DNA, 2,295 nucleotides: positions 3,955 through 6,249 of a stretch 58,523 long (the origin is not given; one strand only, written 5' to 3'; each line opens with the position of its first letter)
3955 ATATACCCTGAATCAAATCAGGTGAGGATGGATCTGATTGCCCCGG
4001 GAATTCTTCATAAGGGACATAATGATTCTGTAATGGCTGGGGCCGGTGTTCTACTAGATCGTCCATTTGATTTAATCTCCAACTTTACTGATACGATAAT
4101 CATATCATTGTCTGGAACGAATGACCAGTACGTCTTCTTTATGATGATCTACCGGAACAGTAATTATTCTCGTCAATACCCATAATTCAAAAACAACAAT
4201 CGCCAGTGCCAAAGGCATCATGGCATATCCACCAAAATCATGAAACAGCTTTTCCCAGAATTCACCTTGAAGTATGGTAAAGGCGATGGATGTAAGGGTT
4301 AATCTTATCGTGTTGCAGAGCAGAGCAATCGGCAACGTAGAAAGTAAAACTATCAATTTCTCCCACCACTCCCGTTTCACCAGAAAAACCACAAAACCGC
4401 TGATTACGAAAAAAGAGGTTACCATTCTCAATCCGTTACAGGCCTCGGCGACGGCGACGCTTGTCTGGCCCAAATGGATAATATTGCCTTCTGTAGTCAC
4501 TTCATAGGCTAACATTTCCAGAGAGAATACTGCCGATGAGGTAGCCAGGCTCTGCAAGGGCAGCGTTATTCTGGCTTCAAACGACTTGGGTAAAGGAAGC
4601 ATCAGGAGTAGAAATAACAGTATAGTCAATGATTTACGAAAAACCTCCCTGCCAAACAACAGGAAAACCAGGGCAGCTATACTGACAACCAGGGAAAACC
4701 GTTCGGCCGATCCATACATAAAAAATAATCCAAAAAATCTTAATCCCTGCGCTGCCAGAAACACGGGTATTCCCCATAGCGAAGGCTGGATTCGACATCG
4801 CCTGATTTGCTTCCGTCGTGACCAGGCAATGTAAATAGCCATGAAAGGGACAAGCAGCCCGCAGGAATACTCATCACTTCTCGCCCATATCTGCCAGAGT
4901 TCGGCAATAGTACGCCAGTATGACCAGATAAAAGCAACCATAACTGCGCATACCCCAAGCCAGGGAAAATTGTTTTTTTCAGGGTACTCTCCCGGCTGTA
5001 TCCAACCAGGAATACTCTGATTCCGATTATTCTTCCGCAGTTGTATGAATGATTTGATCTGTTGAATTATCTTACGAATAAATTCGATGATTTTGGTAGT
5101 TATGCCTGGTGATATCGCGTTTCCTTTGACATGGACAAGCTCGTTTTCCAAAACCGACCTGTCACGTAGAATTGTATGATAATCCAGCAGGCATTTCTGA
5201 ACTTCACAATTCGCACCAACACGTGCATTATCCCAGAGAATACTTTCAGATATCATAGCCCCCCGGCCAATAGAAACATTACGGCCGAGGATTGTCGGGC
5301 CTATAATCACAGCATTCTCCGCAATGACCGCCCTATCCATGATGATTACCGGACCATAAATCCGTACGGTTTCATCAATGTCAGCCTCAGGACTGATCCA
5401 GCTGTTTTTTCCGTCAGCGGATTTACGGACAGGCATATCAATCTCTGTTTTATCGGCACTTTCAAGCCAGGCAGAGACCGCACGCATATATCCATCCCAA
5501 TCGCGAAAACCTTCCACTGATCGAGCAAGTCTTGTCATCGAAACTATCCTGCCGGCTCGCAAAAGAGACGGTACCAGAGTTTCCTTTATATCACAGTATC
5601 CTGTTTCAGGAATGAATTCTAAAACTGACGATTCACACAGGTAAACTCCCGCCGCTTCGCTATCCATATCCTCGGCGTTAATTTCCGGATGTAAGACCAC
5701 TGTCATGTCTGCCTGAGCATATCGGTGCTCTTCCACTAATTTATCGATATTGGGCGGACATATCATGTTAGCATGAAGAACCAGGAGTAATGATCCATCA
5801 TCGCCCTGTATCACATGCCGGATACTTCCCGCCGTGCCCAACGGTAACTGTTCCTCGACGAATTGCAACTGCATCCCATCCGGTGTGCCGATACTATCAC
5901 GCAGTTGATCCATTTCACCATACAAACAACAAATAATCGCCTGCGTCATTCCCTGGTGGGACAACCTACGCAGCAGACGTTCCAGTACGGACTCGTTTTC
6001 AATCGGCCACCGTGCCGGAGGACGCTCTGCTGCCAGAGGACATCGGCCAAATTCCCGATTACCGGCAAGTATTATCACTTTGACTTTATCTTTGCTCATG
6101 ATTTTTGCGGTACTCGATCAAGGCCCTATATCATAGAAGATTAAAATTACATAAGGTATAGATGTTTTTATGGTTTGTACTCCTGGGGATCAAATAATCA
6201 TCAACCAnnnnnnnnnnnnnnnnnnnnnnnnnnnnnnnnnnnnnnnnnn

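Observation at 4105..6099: Exosortase fused to a cytoplasmic nucleotidyltransferase/LbH domain: possible nucleotide-sugar-gated protein sorting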

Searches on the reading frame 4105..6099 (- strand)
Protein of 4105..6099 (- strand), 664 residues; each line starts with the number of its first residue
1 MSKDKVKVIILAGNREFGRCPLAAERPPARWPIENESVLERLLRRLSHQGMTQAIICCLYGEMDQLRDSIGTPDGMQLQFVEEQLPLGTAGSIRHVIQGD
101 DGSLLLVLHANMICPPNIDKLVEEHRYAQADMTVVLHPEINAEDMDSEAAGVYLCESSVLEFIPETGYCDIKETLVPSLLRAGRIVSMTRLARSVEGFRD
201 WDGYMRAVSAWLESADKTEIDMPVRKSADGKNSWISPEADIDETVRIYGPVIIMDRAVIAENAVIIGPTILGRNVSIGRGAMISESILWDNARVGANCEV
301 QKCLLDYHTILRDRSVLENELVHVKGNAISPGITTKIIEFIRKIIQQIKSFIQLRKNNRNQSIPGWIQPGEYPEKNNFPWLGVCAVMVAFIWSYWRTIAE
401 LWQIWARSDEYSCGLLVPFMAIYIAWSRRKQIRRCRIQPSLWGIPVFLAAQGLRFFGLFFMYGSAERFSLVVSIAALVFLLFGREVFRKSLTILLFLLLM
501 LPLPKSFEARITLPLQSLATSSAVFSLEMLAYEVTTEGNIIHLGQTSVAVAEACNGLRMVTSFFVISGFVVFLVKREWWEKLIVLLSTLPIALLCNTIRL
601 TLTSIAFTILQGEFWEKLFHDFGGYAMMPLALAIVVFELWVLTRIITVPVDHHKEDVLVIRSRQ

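Call 5: search_protein_families(library=pfam, proteins=[window:4105-6099:-], max_evalue=0.01)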
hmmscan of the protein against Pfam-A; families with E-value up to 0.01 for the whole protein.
window:4105-6099:- (664 aa): 5 families
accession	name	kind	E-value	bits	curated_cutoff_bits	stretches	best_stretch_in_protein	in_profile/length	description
PF09721.15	Exosortase_EpsH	-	1.2e-57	195.7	25.7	1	388-642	2-254/254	Transmembrane exosortase (Exosortase_EpsH)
PF25084.1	LbH_EIF2B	-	4.8e-13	49.5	54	1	234-333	5-103/105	EIF2B subunit epsilon LbH domain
PF00483.29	NTP_transferase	-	1e-07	32.2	21.2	1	9-138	3-137/245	Nucleotidyl transferase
PF24894.1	Hexapep_GlmU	-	2.3e-07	31.3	23.3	1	267-314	33-80/104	GlmU-like, C-terminal hexapeptide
PF00132.30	Hexapep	-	4.4e-07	29.8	27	2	251-283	2-34/36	Bacterial transferase hexapeptide (six repeats)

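Call 6: search_protein_families(library=ncbifam, proteins=[window:4105-6099:-], max_evalue=0.01)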
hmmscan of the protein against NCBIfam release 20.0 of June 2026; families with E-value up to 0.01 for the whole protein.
window:4105-6099:- (664 aa): 43 families (the best 25 are shown)
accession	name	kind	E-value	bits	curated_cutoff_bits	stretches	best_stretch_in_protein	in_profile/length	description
TIGR04152.1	exosort_VPLPA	exception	9.9e-46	156.8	400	1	405-649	5-249/486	VPLPA-CTERM-specific exosortase XrtD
NF038142.1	exosort_XrtW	exception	4.1e-45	154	425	1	380-645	2-268/494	exosortase W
TIGR02602.1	8TM_EpsH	subfamily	2.3e-42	145.2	105.55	1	402-634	1-232/241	exosortase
TIGR03109.2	exosort_XrtA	exception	8.6e-41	140.1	208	1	383-641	3-258/261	exosortase A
NF035943.2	exosort_XrtV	exception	9.1e-31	107.1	313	1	386-641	8-265/270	exosortase V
NF052502.1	man1P_GTase_Rv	exception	2.9e-24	85.6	440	2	8-137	3-133/352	mannose-1-phosphate guanylyltransferase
TIGR03113.1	exosort_XrtB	exception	4.1e-20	72.5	275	1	384-635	6-257/268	exosortase B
TIGR03992.1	Arch_glmU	subfamily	8.8e-17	61.1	292.1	2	238-305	236-304/393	bifunctional sugar-1-phosphate nucleotidylyltransferase/acetyltransferase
TIGR04151.1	exosort_VPDSG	exception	1.9e-15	57.1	300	1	386-642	33-299/306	VPDSG-CTERM-specific exosortase XrtC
TIGR04178.1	exo_archaeo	signature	2.2e-14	53.5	23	1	548-643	1-96/97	exosortase/archaeosortase family protein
TIGR04156.1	cyanoexo_CrtB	exception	5.5e-14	52.3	300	1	383-646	9-271/280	cyanoexosortase B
NF033464.1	cyanoexo_CrtC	exception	1.2e-13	51.3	225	1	385-610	11-243/278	cyanoexosortase C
TIGR04476.1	exosort_XrtN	exception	4.7e-12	45.7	200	1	458-625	59-229/406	exosortase N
NF041173.1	Sug_nt_acttase_Thmprot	equivalog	5.8e-12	45.3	600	1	238-305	236-304/405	bifunctional sugar-1-phosphate nucleotidylyltransferase/acetyltransferase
TIGR03763.1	cyanoexo_CrtA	exception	1.9e-10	40.7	150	1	414-624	35-241/260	cyanoexosortase A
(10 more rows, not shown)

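Call 7: find_homologous_proteins(query=window:4105-6099:-, max_evalue=0.00001)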
Query window:4105-6099:- (664 aa): 344 proteins with E <= 0.00001 among 8000 candidates; the best 120 are listed.
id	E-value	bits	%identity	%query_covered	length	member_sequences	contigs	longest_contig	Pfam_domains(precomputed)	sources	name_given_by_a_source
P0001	0.0e+0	1508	100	100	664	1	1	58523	PF00483.30,PF09721.16,PF00132.31,PF25087.2,PF25084.2,PF24894.2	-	-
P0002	9.2e-291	984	65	100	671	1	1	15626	PF00483.30,PF09721.16,PF00132.31,PF25087.2,PF25084.2,PF24894.2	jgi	jgi:exosortase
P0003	1.4e-286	970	65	100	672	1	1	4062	PF00483.30,PF09721.16,PF25087.2,PF25084.2,PF24894.2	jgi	jgi:exosortase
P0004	5.0e-280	949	62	100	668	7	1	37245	PF00483.30,PF09721.16,PF00132.31,PF25087.2,PF25084.2,PF24894.2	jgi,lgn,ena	-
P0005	2.5e-275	933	61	100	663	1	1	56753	PF00483.30,PF09721.16,PF00132.31,PF25087.2,PF25084.2,PF24894.2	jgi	-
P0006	1.1e-270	918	61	100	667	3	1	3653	PF00483.30,PF09721.16,PF25087.2,PF25084.2,PF24894.2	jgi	-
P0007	2.7e-258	877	58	99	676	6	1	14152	PF00483.30,PF09721.16,PF00132.31,PF25087.2,PF25084.2,PF24894.2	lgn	-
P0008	2.5e-252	857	58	99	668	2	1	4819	PF09721.16,PF00132.31,PF25087.2,PF25084.2,PF24894.2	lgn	-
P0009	6.4e-239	813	55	100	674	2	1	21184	PF00483.30,PF09721.16,PF00132.31,PF25087.2,PF25084.2,PF24894.2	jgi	-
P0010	9.8e-231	786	52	100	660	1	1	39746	PF00483.30,PF09721.16,PF00132.31,PF25087.2,PF25084.2,PF24894.2,PF12804.14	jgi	-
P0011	1.8e-230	785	51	100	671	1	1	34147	PF00483.30,PF09721.16,PF00132.31,PF25087.2,PF25084.2,PF24894.2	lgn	-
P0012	5.3e-229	780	54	99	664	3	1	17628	PF00483.30,PF09721.16,PF25087.2,PF25084.2,PF24894.2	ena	-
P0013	6.5e-227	773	51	100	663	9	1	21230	PF00483.30,PF09721.16,PF00132.31,PF25087.2,PF25084.2,PF24894.2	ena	-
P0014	2.2e-226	772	51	100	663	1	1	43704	PF00483.30,PF09721.16,PF25087.2,PF25084.2,PF24894.2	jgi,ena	-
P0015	1.2e-225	769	51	100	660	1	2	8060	PF00483.30,PF09721.16,PF25087.2,PF25084.2,PF24894.2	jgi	jgi:exosortase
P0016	1.3e-225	769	51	100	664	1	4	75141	PF09721.16,PF00132.31,PF25087.2,PF25084.2,PF24894.2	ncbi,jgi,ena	-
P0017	2.4e-225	768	51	100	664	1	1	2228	PF09721.16,PF00132.31,PF25087.2,PF25084.2,PF24894.2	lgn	-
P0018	9.0e-225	766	52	100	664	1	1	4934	PF00483.30,PF09721.16,PF00132.31,PF25087.2,PF25084.2,PF24894.2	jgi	-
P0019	1.0e-224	766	52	99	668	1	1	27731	PF00483.30,PF09721.16,PF25087.2,PF25084.2,PF24894.2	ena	-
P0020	1.2e-224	766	51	100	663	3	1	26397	PF00483.30,PF09721.16,PF00132.31,PF25087.2,PF25084.2,PF24894.2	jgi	-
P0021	3.0e-224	765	54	99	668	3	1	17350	PF00483.30,PF09721.16,PF00132.31,PF25087.2,PF25084.2,PF24894.2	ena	-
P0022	1.2e-223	763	51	99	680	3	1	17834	PF00483.30,PF09721.16,PF00132.31,PF25087.2,PF25084.2,PF24894.2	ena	-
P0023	1.4e-223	762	52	98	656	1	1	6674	PF09721.16,PF00132.31,PF25087.2,PF25084.2,PF24894.2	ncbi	ncbi:MAG: exosortase [Sedimentisphaerales bacterium]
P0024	1.6e-223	762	51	100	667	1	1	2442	PF00483.30,PF09721.16,PF00132.31,PF25087.2,PF25084.2,PF24894.2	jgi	-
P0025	1.9e-223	762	51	98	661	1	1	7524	PF00483.30,PF09721.16,PF00132.31,PF25087.2,PF25084.2,PF24894.2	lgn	-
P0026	4.0e-223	761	52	97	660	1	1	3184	PF00483.30,PF09721.16,PF00132.31,PF25087.2,PF25084.2,PF24894.2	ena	-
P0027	4.3e-223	761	50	98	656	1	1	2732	PF00483.30,PF09721.16,PF00132.31,PF25087.2,PF25084.2,PF24894.2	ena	-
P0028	5.1e-223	760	50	98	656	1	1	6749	PF00483.30,PF09721.16,PF00132.31,PF25087.2,PF25084.2,PF24894.2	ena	-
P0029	9.8e-223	760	50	100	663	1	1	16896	PF00483.30,PF09721.16,PF00132.31,PF25087.2,PF25084.2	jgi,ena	-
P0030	1.5e-222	759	51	100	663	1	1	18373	PF00483.30,PF09721.16,PF25087.2,PF25084.2,PF24894.2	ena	-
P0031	4.5e-221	754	52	98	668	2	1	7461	PF09721.16,PF00132.31,PF25087.2,PF25084.2,PF24894.2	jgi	-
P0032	1.5e-220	752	51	99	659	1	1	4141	PF00483.30,PF09721.16,PF00132.31,PF25087.2,PF25084.2,PF24894.2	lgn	-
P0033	1.7e-220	752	50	100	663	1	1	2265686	PF00483.30,PF09721.16,PF00132.31,PF25087.2,PF25084.2,PF24894.2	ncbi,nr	ncbi:MAG: exosortase [Planctomycetota bacterium]|nr:MAG: exosortase [Planctomycetota bacterium]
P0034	2.0e-220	752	51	100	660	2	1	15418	PF00483.30,PF09721.16,PF00132.31,PF25087.2,PF25084.2,PF24894.2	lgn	-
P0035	1.2e-219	749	51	99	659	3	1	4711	PF00483.30,PF09721.16,PF25087.2,PF25084.2,PF24894.2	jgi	jgi:exosortase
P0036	1.8e-219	749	51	100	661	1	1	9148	PF00483.30,PF09721.16,PF00132.31,PF25087.2,PF25084.2,PF24894.2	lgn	-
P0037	1.9e-219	749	50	100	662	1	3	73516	PF00483.30,PF09721.16,PF00132.31,PF25087.2,PF25084.2,PF24894.2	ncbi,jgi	-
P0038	6.3e-219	747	50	100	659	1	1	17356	PF00483.30,PF09721.16,PF00132.31,PF25087.2,PF25084.2,PF24894.2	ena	-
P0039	2.4e-218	745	50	98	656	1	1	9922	PF00483.30,PF09721.16,PF00132.31,PF25087.2,PF25084.2,PF24894.2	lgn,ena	-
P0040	3.7e-218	744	49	100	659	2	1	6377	PF00483.30,PF09721.16,PF00132.31,PF25087.2,PF25084.2,PF24894.2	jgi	jgi:exosortase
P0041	5.0e-218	744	50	99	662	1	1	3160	PF00483.30,PF09721.16,PF00132.31,PF25087.2,PF25084.2,PF24894.2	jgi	jgi:exosortase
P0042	1.1e-217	743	51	100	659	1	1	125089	PF00483.30,PF09721.16,PF00132.31,PF25087.2,PF25084.2,PF24894.2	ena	-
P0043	1.5e-217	742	49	100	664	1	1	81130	PF00483.30,PF09721.16,PF00132.31,PF25087.2,PF25084.2,PF24894.2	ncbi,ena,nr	ncbi:MAG: exosortase [Planctomycetes bacterium]|nr:exosortase [Planctomycetota bacterium]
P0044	2.0e-217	742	51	100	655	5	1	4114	PF00483.30,PF09721.16,PF00132.31,PF25087.2,PF25084.2,PF24894.2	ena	-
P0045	4.9e-217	741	51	96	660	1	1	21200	PF00483.30,PF09721.16,PF00132.31,PF25087.2,PF25084.2,PF24894.2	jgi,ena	-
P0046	6.0e-217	740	50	100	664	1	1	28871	PF00483.30,PF09721.16,PF00132.31,PF25087.2,PF25084.2,PF24894.2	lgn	-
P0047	7.7e-217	740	50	100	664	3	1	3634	PF00483.30,PF09721.16,PF00132.31,PF25087.2,PF25084.2,PF24894.2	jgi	-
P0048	8.7e-217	740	50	98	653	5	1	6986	PF00483.30,PF09721.16,PF25087.2,PF25084.2,PF24894.2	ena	-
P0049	4.1e-216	738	50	98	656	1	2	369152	PF00483.30,PF09721.16,PF00132.31,PF25087.2,PF25084.2,PF24894.2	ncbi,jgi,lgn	-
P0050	5.0e-216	737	48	100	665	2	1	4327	PF00483.30,PF09721.16,PF00132.31,PF25087.2,PF25084.2,PF24894.2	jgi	-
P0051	8.7e-216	737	49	100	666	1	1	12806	PF00483.30,PF09721.16,PF00132.31,PF25087.2,PF25084.2,PF24894.2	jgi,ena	-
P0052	9.4e-216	736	49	100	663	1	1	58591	PF00483.30,PF09721.16,PF00132.31,PF25087.2,PF25084.2,PF24894.2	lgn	-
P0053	1.1e-215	736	50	98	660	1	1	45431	PF00483.30,PF09721.16,PF00132.31,PF25087.2,PF25084.2,PF24894.2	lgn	-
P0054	2.5e-215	735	51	98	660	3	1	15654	PF00483.30,PF09721.16,PF00132.31,PF25087.2,PF25084.2,PF24894.2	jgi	jgi:exosortase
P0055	5.0e-215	734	49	96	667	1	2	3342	PF00483.30,PF09721.16,PF00132.31,PF25087.2,PF25084.2,PF24894.2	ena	-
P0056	5.6e-215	734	52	97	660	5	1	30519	PF00483.30,PF09721.16,PF00132.31,PF25087.2,PF25084.2,PF24894.2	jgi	jgi:exosortase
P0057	6.1e-215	734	51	98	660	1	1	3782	PF00483.30,PF09721.16,PF25087.2,PF25084.2,PF24894.2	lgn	-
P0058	7.7e-215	733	49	100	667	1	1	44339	PF00483.30,PF09721.16,PF00132.31,PF25087.2,PF25084.2,PF24894.2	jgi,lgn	-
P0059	1.5e-214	732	51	99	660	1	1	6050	PF00483.30,PF09721.16,PF25087.2,PF25084.2,PF24894.2,PF12804.14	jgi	jgi:exosortase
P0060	2.0e-214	732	49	100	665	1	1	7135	PF00483.30,PF09721.16,PF00132.31,PF25087.2,PF25084.2,PF24894.2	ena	-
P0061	2.0e-214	732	51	98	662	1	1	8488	PF00483.30,PF09721.16,PF00132.31,PF25087.2,PF25084.2,PF24894.2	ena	-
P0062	2.4e-214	732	48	99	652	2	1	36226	PF00483.30,PF09721.16,PF00132.31,PF25087.2,PF25084.2,PF24894.2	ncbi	ncbi:MAG: exosortase [Planctomycetota bacterium]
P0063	5.0e-214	731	51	99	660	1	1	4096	PF00483.30,PF09721.16,PF25087.2,PF25084.2,PF24894.2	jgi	-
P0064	5.5e-214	731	49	100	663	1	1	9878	PF00483.30,PF09721.16,PF00132.31,PF25087.2,PF25084.2,PF24894.2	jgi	-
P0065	8.3e-214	730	50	100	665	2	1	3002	PF00483.30,PF09721.16,PF00132.31,PF25087.2,PF25084.2,PF24894.2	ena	-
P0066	1.6e-213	729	50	98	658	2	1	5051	PF09721.16,PF00132.31,PF25087.2,PF25084.2,PF24894.2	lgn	-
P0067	4.1e-213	728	51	99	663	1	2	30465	PF00483.30,PF09721.16,PF25087.2,PF25084.2,PF24894.2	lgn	-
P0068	9.1e-213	727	49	100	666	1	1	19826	PF09721.16,PF00132.31,PF25087.2,PF25084.2,PF24894.2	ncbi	-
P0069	1.0e-212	726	49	100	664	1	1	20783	PF00483.30,PF09721.16,PF00132.31,PF25087.2,PF25084.2,PF24894.2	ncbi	-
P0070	1.1e-212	726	51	99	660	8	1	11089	PF00483.30,PF09721.16,PF25087.2,PF25084.2,PF24894.2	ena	-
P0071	2.0e-212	725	49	100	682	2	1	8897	PF09721.16,PF00132.31,PF25087.2,PF25084.2,PF24894.2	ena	-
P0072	2.6e-212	725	51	99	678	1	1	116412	PF09721.16,PF25084.2,PF24894.2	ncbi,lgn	-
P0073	3.1e-212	725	48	100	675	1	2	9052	PF00483.30,PF09721.16,PF00132.31,PF25087.2,PF25084.2,PF24894.2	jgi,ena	-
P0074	3.4e-212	725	48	98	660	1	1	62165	PF00483.30,PF09721.16,PF00132.31,PF25087.2,PF25084.2,PF24894.2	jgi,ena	-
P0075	3.5e-212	725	50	100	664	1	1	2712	PF00483.30,PF09721.16,PF00132.31,PF25087.2,PF25084.2,PF24894.2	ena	-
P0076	7.0e-212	724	48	100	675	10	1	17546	PF09721.16,PF00132.31,PF25087.2,PF25084.2,PF24894.2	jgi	-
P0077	1.1e-211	723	49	98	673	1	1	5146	PF00483.30,PF09721.16,PF00132.31,PF25087.2,PF25084.2,PF24894.2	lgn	-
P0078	1.1e-211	723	48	98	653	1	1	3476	PF00483.30,PF09721.16,PF00132.31,PF25087.2,PF25084.2,PF24894.2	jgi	-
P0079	1.2e-211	723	49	100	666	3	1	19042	PF00483.30,PF09721.16,PF25087.2,PF25084.2,PF24894.2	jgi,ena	-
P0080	1.7e-211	722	51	94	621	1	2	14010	PF09721.16,PF00132.31,PF25087.2,PF25084.2,PF24894.2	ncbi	-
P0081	1.8e-211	722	48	98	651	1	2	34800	PF00483.30,PF09721.16,PF25087.2,PF25084.2,PF24894.2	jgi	-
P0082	2.1e-211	722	51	94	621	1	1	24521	PF09721.16,PF00132.31,PF25087.2,PF25084.2,PF24894.2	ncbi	-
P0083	2.3e-211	722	49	99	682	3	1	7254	PF00483.30,PF09721.16,PF00132.31,PF25087.2,PF25084.2,PF24894.2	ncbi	-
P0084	2.5e-211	722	51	99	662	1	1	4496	PF00483.30,PF09721.16,PF25084.2,PF24894.2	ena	-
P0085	4.4e-211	721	50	99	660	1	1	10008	PF00483.30,PF09721.16,PF25087.2,PF25084.2,PF24894.2,PF12804.14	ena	-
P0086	1.1e-210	720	50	99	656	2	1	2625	PF09721.16,PF00132.31,PF25087.2,PF25084.2,PF24894.2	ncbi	-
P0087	1.3e-210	719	50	99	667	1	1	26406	PF00483.30,PF09721.16,PF00132.31,PF25087.2,PF25084.2,PF24894.2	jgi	jgi:exosortase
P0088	1.4e-210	719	51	100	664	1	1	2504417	PF00483.30,PF09721.16,PF00132.31,PF25087.2,PF25084.2,PF24894.2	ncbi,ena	-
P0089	2.0e-210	719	48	100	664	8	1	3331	PF00483.30,PF09721.16,PF00132.31,PF25087.2,PF25084.2,PF24894.2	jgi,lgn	jgi:exosortase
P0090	2.3e-210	719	49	100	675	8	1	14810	PF00483.30,PF09721.16,PF00132.31,PF25087.2,PF25084.2,PF24894.2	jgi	-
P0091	2.5e-210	719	49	100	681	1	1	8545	PF00483.30,PF09721.16,PF00132.31,PF25087.2,PF25084.2,PF24894.2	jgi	-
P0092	3.1e-210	718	48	100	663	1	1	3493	PF09721.16,PF00132.31,PF25087.2,PF25084.2,PF24894.2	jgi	jgi:exosortase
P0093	5.5e-210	717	48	99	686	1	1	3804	PF00483.30,PF09721.16,PF25087.2,PF25084.2,PF12804.14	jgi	jgi:exosortase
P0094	6.3e-210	717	49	97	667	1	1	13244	PF00483.30,PF09721.16,PF00132.31,PF25087.2,PF25084.2,PF12804.14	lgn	-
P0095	1.1e-209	716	49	100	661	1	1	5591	PF00483.30,PF09721.16,PF00132.31,PF25087.2,PF25084.2,PF24894.2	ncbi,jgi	-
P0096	2.6e-209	715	50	97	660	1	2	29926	PF00483.30,PF09721.16,PF00132.31,PF25087.2,PF25084.2,PF24894.2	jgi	jgi:exosortase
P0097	2.9e-209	715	48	99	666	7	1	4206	PF00483.30,PF09721.16,PF00132.31,PF25087.2,PF25084.2,PF24894.2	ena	-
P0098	4.2e-209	714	50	97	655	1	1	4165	PF00483.30,PF09721.16,PF00132.31,PF25087.2,PF25084.2,PF24894.2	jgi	jgi:exosortase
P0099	4.9e-209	714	50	99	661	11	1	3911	PF00483.30,PF09721.16,PF25087.2,PF25084.2,PF24894.2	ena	-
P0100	1.9e-208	712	49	100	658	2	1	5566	PF09721.16,PF00132.31,PF25087.2,PF25084.2,PF24894.2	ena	-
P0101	3.8e-208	711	48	100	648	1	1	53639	PF00483.30,PF09721.16,PF00132.31,PF25087.2,PF25084.2,PF24894.2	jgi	jgi:exosortase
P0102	3.9e-208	711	49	98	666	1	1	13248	PF09721.16,PF25087.2,PF25084.2,PF24894.2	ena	-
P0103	4.0e-208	711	48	98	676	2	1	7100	PF00483.30,PF09721.16,PF25087.2,PF25084.2,PF24894.2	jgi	-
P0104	1.0e-207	710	48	100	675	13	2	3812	PF00483.30,PF09721.16,PF00132.31,PF25087.2,PF25084.2,PF24894.2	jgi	jgi:exosortase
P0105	1.5e-207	709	49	100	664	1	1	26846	PF00483.30,PF09721.16,PF00132.31,PF25087.2,PF25084.2,PF24894.2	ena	-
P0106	2.0e-207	709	48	100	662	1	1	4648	PF00483.30,PF09721.16,PF00132.31,PF25087.2,PF25084.2,PF24894.2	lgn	-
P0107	2.2e-207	709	49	99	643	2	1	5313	PF00483.30,PF09721.16,PF00132.31,PF25087.2,PF25084.2,PF24894.2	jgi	-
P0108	2.4e-207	709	47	100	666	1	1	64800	PF00483.30,PF09721.16,PF00132.31,PF25087.2,PF25084.2,PF24894.2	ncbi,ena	-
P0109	2.8e-207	708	49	99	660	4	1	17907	PF00483.30,PF09721.16,PF00132.31,PF25087.2,PF25084.2,PF24894.2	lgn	-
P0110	3.0e-207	708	49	97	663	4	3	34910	PF09721.16,PF00132.31,PF25087.2,PF25084.2,PF24894.2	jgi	-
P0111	6.3e-207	707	49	100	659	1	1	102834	PF00483.30,PF09721.16,PF00132.31,PF25087.2,PF25084.2,PF24894.2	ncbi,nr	ncbi:MAG: exosortase [Phycisphaerae bacterium]|nr:exosortase [Phycisphaerae bacterium]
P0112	8.6e-207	707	49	100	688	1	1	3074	PF09721.16,PF00132.31,PF25087.2,PF25084.2,PF24894.2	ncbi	-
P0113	1.2e-206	706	48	100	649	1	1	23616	PF00483.30,PF09721.16,PF00132.31,PF25087.2,PF25084.2,PF24894.2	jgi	jgi:exosortase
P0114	1.3e-206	706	48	100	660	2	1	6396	PF09721.16,PF00132.31,PF25087.2,PF25084.2,PF24894.2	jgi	jgi:exosortase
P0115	2.9e-206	705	48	99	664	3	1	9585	PF09721.16,PF00132.31,PF25087.2,PF25084.2,PF24894.2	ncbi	-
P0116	5.3e-206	704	49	100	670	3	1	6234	PF00483.30,PF09721.16,PF00132.31,PF25087.2,PF25084.2,PF24894.2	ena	-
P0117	8.1e-206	704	48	97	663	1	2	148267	PF09721.16,PF00132.31,PF25087.2,PF25084.2,PF24894.2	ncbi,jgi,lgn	-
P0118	1.2e-205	703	49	96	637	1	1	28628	PF09721.16,PF00132.31,PF25087.2,PF25084.2,PF24894.2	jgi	-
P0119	1.4e-205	703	50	97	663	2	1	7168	PF00483.30,PF09721.16,PF00132.31,PF25087.2,PF25084.2,PF24894.2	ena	-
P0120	2.1e-205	702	47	100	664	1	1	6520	PF00483.30,PF09721.16,PF00132.31,PF25087.2,PF25084.2,PF24894.2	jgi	jgi:exosortase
